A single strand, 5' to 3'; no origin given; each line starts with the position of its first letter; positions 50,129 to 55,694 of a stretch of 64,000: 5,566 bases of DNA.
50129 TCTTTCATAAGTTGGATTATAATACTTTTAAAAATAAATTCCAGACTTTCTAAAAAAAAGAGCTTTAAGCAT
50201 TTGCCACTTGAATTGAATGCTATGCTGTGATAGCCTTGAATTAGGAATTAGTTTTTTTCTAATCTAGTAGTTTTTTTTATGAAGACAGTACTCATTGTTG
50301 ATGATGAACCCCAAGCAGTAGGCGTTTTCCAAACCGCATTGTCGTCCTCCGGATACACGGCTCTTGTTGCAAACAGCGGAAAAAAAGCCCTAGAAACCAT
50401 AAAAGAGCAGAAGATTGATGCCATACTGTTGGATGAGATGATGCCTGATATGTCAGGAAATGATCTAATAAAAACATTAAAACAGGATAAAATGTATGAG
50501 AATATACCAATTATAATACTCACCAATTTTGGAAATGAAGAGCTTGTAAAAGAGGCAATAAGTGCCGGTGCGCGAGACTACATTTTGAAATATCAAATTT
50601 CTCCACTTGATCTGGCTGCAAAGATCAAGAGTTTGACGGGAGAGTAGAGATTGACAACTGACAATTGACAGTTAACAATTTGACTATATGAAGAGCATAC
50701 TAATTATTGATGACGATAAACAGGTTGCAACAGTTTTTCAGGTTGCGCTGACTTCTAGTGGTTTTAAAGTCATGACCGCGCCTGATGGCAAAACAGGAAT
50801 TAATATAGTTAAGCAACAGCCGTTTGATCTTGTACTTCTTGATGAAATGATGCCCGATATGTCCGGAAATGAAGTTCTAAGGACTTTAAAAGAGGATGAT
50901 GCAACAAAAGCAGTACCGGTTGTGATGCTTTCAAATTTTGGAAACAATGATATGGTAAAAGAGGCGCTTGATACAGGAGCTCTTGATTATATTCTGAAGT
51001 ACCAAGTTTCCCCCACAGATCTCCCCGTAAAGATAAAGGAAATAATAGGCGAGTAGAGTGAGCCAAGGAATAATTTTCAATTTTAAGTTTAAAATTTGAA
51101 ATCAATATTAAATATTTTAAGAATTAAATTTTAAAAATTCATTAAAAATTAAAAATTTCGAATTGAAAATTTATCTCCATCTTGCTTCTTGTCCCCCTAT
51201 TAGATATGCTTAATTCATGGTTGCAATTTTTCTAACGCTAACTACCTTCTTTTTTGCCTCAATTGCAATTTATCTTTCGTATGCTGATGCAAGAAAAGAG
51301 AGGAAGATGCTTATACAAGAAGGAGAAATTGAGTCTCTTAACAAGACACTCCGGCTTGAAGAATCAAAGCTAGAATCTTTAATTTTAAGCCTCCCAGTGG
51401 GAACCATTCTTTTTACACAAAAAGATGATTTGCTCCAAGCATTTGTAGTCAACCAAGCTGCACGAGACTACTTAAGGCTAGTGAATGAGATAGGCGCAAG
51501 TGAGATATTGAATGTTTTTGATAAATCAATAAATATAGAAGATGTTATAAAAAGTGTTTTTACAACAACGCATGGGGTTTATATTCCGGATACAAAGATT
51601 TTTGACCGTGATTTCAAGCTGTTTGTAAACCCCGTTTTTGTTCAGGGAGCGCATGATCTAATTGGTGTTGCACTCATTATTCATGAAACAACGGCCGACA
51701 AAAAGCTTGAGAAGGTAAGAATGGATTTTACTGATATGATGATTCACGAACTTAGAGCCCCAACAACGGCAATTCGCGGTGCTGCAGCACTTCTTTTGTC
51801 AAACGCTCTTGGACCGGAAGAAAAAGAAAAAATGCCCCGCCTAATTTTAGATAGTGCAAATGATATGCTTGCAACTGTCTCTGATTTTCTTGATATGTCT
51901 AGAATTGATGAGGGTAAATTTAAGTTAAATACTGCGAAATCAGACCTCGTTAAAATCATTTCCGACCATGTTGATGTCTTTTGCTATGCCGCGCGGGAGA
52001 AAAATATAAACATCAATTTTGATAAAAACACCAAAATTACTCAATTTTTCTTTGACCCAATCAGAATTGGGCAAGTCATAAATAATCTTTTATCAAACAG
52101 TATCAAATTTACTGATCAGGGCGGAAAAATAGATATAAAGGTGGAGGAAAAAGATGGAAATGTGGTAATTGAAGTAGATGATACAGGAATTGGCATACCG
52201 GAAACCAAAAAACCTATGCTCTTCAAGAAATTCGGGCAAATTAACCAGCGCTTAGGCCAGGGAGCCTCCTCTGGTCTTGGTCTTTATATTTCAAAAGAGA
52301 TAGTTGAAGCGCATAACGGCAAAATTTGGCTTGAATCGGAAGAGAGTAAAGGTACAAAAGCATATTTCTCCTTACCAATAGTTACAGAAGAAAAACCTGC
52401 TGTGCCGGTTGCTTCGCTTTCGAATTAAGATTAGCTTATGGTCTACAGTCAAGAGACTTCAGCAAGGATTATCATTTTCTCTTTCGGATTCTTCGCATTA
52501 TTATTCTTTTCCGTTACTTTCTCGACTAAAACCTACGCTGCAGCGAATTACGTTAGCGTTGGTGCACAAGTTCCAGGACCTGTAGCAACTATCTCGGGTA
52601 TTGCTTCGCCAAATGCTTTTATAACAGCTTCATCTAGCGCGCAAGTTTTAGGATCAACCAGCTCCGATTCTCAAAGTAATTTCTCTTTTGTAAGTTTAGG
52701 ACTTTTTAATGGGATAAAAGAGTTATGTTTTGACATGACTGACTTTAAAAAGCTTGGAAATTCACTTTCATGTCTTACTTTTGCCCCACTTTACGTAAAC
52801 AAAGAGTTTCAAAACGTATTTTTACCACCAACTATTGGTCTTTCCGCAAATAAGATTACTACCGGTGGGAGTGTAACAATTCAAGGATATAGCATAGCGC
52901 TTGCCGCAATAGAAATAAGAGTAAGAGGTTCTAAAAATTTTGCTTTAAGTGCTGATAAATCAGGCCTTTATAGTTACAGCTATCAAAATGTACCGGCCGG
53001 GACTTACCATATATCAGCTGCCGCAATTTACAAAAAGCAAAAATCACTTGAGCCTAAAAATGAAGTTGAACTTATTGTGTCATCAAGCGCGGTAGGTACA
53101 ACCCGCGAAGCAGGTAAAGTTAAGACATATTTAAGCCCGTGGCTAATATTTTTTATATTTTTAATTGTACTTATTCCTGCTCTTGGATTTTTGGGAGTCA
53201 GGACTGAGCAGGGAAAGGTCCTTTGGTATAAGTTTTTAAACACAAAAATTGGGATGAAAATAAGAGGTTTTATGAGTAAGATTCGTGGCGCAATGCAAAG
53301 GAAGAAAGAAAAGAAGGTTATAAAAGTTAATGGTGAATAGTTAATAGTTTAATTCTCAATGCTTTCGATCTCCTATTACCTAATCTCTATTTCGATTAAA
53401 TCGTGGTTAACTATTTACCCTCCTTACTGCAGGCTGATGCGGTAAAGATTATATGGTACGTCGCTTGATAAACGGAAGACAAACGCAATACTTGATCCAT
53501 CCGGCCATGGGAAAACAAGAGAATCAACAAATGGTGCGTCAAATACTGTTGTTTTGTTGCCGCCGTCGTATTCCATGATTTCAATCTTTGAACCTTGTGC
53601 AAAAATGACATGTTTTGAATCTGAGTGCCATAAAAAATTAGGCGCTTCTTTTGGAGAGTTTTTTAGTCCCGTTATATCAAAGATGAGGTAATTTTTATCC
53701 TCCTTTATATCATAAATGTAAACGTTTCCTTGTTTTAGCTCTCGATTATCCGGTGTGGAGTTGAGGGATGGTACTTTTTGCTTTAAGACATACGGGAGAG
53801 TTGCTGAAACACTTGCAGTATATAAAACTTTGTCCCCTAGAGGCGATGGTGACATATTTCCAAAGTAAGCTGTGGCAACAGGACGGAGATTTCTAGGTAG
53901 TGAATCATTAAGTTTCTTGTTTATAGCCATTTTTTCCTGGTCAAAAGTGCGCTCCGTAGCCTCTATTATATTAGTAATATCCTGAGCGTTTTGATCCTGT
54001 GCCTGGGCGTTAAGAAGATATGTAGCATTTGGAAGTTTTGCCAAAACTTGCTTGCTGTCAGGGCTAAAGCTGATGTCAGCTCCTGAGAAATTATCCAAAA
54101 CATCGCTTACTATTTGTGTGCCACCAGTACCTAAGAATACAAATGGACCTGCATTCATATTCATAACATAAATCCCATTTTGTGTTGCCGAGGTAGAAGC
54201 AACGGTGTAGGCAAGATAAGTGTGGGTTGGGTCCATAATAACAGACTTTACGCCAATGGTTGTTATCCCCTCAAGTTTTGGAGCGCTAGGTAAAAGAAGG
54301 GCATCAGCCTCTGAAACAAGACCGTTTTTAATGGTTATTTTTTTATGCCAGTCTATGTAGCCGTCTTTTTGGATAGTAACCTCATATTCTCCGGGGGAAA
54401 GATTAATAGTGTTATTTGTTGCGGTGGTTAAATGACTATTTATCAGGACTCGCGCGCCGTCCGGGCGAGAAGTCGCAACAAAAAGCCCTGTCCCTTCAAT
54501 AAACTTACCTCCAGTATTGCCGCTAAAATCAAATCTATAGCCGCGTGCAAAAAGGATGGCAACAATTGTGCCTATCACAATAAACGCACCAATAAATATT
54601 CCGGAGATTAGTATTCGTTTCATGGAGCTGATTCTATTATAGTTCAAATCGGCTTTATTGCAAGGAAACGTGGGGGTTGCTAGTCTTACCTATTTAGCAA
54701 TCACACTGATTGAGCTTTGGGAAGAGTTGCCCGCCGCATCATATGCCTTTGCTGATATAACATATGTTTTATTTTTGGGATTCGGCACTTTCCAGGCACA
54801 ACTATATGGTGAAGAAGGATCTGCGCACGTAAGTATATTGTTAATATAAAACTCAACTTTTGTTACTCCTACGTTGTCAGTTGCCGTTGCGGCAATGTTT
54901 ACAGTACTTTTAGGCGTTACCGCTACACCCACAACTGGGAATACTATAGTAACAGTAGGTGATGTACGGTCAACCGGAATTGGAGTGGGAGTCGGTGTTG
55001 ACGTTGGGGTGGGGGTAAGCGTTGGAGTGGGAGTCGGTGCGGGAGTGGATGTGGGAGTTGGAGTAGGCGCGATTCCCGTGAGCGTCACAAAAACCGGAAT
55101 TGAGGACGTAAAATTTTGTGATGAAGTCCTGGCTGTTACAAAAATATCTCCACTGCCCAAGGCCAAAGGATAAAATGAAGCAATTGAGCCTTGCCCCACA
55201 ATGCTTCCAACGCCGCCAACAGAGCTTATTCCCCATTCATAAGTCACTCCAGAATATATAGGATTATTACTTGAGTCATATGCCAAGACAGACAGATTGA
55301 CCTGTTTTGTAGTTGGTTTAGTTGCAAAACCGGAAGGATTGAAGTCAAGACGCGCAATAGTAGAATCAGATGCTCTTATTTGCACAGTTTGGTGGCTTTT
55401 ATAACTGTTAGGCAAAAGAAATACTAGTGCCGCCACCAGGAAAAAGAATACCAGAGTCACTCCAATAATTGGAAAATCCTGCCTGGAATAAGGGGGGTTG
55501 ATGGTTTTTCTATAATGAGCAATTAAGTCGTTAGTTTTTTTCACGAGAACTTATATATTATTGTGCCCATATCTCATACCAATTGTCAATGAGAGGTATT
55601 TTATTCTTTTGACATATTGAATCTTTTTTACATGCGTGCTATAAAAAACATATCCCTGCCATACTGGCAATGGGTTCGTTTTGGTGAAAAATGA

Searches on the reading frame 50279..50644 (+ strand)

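Call 12: search_protein_families(library=pfam, proteins=[window:50279-50644:+], max_evalue=0.001)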
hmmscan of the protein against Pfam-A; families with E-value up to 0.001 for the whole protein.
window:50279-50644:+ (122 aa): 2 families
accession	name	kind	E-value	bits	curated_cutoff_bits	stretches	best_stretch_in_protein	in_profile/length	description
PF00072.30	Response_reg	-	5.5e-27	94.6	30.2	1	4-114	1-108/111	Response regulator receiver domain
PF23198.2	PDE8A_N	-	0.00072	19.9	29.6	1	2-85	11-95/147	PDE8A-like, N-terminal domain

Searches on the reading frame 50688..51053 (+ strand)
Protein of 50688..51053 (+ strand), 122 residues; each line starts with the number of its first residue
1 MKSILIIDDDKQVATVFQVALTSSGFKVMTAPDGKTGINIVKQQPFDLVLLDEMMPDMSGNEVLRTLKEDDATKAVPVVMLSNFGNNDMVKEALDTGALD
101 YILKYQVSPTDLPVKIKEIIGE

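Call 12: search_protein_families(library=pfam, proteins=[window:50688-51053:+], max_evalue=0.001)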
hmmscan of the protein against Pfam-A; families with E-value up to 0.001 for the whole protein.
window:50688-51053:+ (122 aa): 1 family
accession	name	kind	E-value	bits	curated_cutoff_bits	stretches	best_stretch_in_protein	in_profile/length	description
PF00072.30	Response_reg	-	1.1e-26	93.6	30.2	1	4-112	1-106/111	Response regulator receiver domain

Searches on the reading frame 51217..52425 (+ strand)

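Call 11: search_protein_families(library=pfam, proteins=[window:51217-52425:+], max_evalue=0.001)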
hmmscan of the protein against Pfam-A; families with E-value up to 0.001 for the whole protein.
window:51217-52425:+ (403 aa): 4 families
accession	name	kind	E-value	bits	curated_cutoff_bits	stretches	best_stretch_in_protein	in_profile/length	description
PF02518.31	HATPase_c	-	3.4e-31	108.4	26.4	1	280-388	2-109/111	Histidine kinase-, DNA gyrase B-, and HSP90-like ATPase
PF00512.31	HisKA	-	4.1e-11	43.2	26.9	1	169-233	3-66/66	His Kinase A (phospho-acceptor) domain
PF14501.12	HATPase_c_5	-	0.00022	21.5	22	1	284-377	6-93/102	GHKL domain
PF13581.12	HATPase_c_2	-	0.00065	20.1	27.4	0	292-365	40-111/127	Histidine kinase-like ATPase domain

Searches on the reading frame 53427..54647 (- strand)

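Call 11: search_protein_families(library=pfam, proteins=[window:53427-54647:-], max_evalue=0.001)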
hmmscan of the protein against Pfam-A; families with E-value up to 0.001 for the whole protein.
window:53427-54647:- (407 aa): 1 family
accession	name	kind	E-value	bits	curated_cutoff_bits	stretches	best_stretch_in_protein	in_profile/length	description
PF08308.17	PEGA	-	3.6e-11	43.2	20.8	1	58-109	6-58/71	PEGA domain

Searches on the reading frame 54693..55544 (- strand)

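Call 12: search_protein_families(library=pfam, proteins=[window:54693-55544:-], max_evalue=0.001)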
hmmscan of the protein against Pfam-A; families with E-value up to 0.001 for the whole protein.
window:54693-55544:- (284 aa): 1 family
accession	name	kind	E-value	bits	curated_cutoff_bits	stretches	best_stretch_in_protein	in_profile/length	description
PF17957.7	Big_7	-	9.4e-17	61.9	24.1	1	196-265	1-70/70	Bacterial Ig domain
